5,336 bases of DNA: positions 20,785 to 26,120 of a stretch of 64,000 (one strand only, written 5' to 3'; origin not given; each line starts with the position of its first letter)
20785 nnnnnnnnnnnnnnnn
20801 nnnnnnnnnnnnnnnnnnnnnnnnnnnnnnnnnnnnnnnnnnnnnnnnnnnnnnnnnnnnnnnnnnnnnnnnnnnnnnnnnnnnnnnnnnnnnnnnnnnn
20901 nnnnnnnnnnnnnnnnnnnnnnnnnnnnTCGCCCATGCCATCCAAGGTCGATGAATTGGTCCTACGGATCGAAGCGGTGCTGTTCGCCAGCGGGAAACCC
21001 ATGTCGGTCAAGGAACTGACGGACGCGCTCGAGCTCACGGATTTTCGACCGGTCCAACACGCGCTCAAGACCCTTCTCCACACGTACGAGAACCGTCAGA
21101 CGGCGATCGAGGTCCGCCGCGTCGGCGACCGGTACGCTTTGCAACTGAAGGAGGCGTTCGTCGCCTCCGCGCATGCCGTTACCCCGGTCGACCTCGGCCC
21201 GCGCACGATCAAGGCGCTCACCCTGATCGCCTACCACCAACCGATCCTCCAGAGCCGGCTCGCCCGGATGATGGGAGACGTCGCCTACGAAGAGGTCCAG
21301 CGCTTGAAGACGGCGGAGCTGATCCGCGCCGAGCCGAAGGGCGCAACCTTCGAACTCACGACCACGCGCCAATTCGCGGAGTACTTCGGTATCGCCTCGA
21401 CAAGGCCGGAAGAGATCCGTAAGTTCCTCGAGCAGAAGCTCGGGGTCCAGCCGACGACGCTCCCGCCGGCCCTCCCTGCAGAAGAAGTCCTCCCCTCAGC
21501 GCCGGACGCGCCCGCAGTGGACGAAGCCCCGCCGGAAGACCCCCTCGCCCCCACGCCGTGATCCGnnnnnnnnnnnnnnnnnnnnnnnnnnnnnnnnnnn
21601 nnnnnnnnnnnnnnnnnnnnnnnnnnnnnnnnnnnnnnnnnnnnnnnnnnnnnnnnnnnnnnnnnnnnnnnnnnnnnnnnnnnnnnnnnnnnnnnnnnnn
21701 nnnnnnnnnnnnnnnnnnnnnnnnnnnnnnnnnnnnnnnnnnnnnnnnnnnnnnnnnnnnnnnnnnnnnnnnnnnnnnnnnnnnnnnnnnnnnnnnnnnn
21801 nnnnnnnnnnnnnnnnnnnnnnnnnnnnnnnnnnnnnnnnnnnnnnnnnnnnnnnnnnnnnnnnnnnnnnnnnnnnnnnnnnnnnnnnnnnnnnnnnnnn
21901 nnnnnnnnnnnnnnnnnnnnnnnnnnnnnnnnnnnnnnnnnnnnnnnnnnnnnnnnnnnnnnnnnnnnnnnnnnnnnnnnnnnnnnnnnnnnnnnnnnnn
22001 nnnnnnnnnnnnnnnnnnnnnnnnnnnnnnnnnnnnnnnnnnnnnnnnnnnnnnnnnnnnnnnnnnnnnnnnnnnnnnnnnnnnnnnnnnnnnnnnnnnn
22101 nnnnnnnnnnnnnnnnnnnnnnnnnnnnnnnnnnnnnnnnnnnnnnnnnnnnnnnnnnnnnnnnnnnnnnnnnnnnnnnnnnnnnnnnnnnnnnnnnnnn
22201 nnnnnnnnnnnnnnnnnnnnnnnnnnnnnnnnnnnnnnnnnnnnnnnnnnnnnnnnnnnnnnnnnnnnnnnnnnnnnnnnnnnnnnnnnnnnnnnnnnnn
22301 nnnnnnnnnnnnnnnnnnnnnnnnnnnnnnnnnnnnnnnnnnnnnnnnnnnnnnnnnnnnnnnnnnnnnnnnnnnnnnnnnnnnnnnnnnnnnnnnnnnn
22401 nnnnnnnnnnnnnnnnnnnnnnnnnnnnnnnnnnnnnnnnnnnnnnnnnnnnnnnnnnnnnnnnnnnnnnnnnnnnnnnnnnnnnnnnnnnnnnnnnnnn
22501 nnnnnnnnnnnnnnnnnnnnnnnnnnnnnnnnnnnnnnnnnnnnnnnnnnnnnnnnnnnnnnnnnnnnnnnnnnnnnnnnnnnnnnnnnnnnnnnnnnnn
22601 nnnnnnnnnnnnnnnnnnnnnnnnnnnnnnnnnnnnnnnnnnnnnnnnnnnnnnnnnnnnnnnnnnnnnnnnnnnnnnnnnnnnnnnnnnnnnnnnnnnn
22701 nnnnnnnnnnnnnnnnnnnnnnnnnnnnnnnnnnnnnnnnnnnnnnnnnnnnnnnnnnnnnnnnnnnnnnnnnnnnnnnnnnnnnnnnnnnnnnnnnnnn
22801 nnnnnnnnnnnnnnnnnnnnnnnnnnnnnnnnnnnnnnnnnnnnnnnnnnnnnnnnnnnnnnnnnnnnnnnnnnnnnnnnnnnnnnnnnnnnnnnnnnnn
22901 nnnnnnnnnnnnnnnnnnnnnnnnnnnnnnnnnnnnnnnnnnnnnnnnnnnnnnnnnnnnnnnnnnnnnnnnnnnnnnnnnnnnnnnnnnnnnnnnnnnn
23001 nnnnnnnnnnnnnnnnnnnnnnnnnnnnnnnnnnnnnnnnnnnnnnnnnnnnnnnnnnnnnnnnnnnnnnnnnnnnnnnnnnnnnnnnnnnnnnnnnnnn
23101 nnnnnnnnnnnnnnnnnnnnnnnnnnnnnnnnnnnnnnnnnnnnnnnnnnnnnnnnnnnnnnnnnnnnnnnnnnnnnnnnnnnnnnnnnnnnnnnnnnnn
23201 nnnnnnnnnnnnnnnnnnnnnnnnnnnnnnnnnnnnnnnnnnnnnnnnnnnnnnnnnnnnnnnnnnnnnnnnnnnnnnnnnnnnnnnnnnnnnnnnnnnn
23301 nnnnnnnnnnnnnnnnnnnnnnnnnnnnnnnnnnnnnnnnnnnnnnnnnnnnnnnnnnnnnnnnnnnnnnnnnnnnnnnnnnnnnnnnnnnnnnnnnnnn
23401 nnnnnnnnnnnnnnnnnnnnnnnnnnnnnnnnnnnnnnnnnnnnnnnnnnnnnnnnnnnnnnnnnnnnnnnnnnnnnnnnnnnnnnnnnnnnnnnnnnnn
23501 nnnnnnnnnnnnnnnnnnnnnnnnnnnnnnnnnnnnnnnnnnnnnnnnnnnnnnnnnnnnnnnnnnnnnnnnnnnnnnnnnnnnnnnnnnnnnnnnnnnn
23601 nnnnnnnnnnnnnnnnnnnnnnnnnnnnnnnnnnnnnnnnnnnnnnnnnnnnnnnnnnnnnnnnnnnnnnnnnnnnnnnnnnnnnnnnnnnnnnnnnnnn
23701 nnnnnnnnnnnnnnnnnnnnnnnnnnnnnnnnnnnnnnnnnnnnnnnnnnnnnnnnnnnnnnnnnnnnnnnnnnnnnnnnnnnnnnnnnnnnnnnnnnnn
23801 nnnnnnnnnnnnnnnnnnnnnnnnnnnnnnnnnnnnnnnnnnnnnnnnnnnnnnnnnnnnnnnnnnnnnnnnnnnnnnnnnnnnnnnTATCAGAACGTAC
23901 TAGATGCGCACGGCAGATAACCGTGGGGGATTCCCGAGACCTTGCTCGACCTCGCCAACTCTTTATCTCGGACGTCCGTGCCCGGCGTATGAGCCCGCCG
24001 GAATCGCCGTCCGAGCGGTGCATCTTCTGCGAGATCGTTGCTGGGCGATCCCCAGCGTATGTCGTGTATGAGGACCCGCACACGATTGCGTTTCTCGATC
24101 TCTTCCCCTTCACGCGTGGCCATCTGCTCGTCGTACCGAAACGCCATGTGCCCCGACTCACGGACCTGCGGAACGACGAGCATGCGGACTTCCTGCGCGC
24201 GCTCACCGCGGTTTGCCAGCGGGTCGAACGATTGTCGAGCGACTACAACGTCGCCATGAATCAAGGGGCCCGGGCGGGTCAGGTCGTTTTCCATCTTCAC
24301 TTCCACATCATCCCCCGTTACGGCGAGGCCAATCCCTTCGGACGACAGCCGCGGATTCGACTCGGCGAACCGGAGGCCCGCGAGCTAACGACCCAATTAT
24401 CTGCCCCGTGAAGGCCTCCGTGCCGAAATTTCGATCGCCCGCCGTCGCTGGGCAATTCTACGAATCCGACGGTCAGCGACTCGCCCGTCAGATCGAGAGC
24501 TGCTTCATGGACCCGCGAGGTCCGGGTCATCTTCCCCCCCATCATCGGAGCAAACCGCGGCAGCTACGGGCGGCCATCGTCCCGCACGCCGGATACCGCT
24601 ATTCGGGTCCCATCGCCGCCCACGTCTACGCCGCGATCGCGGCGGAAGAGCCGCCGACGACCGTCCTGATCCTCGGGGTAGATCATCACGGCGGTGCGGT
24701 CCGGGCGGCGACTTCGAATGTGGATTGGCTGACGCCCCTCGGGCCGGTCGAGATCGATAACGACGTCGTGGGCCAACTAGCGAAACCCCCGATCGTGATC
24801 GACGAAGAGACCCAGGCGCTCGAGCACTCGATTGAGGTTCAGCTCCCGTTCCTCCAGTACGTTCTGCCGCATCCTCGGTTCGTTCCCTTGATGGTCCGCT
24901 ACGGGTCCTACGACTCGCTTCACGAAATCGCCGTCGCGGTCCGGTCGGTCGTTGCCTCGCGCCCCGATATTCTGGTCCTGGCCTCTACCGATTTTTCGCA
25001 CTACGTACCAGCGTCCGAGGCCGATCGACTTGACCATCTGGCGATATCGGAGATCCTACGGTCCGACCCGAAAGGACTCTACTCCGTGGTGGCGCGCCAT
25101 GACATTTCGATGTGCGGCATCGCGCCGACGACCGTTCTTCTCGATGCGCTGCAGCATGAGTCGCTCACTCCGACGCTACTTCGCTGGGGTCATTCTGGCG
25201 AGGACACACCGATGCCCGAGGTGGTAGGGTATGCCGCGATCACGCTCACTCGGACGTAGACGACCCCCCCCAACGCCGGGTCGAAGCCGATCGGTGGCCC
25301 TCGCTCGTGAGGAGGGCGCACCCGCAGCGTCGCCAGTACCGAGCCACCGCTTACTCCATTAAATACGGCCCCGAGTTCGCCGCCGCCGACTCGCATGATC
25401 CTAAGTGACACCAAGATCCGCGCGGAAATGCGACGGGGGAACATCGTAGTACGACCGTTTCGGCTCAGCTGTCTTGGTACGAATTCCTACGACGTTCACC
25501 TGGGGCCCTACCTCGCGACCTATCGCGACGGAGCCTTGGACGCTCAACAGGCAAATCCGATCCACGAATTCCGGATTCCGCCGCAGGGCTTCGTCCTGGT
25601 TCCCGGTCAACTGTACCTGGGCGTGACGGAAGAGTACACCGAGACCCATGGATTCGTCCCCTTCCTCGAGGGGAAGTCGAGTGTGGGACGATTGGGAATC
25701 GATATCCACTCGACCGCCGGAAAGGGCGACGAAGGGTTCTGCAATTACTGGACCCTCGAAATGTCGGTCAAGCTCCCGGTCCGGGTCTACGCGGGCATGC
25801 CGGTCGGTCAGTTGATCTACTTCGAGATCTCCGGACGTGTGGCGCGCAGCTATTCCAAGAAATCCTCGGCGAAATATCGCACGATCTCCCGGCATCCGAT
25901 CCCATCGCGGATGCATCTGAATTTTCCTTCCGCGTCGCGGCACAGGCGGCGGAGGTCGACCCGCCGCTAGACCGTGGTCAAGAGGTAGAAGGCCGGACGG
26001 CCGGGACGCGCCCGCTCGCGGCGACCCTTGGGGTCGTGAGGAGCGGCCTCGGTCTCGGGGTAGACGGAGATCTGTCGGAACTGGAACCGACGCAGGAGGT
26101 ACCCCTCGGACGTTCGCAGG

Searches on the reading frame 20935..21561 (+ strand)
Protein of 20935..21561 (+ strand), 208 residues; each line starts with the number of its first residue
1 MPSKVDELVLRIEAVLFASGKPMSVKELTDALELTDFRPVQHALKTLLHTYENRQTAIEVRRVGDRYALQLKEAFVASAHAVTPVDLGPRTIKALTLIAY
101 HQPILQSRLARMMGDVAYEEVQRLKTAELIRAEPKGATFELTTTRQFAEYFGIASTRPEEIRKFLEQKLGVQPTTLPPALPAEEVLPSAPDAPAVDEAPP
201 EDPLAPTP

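Call 49: search_protein_families(library=pfam, proteins=[window:20935-21561:+], max_evalue=0.001)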
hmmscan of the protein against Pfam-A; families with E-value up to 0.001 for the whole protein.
window:20935-21561:+ (208 aa): 1 family
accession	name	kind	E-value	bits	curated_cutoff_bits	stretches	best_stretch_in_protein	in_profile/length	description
PF04079.22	SMC_ScpB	-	6.9e-30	104.2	27.4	1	11-156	2-154/160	Segregation and condensation complex subunit ScpB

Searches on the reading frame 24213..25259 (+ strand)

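Call 9: search_protein_families(library=ncbifam, proteins=[window:24213-25259:+], max_evalue=0.00001)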
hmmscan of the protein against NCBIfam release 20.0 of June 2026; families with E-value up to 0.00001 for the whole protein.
window:24213-25259:+ (348 aa): 2 families
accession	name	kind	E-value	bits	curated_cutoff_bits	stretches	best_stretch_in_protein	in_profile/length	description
TIGR04336.1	AmmeMemoSam_B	hypoth_equivalog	6.4e-75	251.9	26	1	74-344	1-269/270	AmmeMemoRadiSam system protein B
NF001987.0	PRK00782.1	equivalog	1.9e-60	204.4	295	1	73-346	2-266/267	MEMO1 family protein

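Call 10: search_protein_families(library=pfam, proteins=[window:24213-25259:+], max_evalue=0.00001)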
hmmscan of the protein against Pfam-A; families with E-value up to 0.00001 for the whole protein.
window:24213-25259:+ (348 aa): 1 family
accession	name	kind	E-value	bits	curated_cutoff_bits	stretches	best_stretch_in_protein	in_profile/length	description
PF01875.22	Memo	-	7.6e-62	209.4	27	1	76-343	2-268/269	Memo-like protein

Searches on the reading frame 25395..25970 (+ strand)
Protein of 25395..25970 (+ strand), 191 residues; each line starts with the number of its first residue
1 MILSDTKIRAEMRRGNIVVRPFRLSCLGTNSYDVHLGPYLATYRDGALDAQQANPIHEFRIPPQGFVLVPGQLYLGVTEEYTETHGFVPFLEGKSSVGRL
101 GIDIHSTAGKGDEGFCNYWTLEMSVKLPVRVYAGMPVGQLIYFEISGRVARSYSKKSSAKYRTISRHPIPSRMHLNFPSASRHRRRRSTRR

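Call 49: search_protein_families(library=pfam, proteins=[window:25395-25970:+], max_evalue=0.001)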
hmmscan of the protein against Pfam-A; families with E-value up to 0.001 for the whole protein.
window:25395-25970:+ (191 aa): 1 family
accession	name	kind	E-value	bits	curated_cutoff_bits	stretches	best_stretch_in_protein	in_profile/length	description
PF22769.1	DCD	-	2.6e-32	112.5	27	1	2-144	1-152/153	dCTP deaminase-like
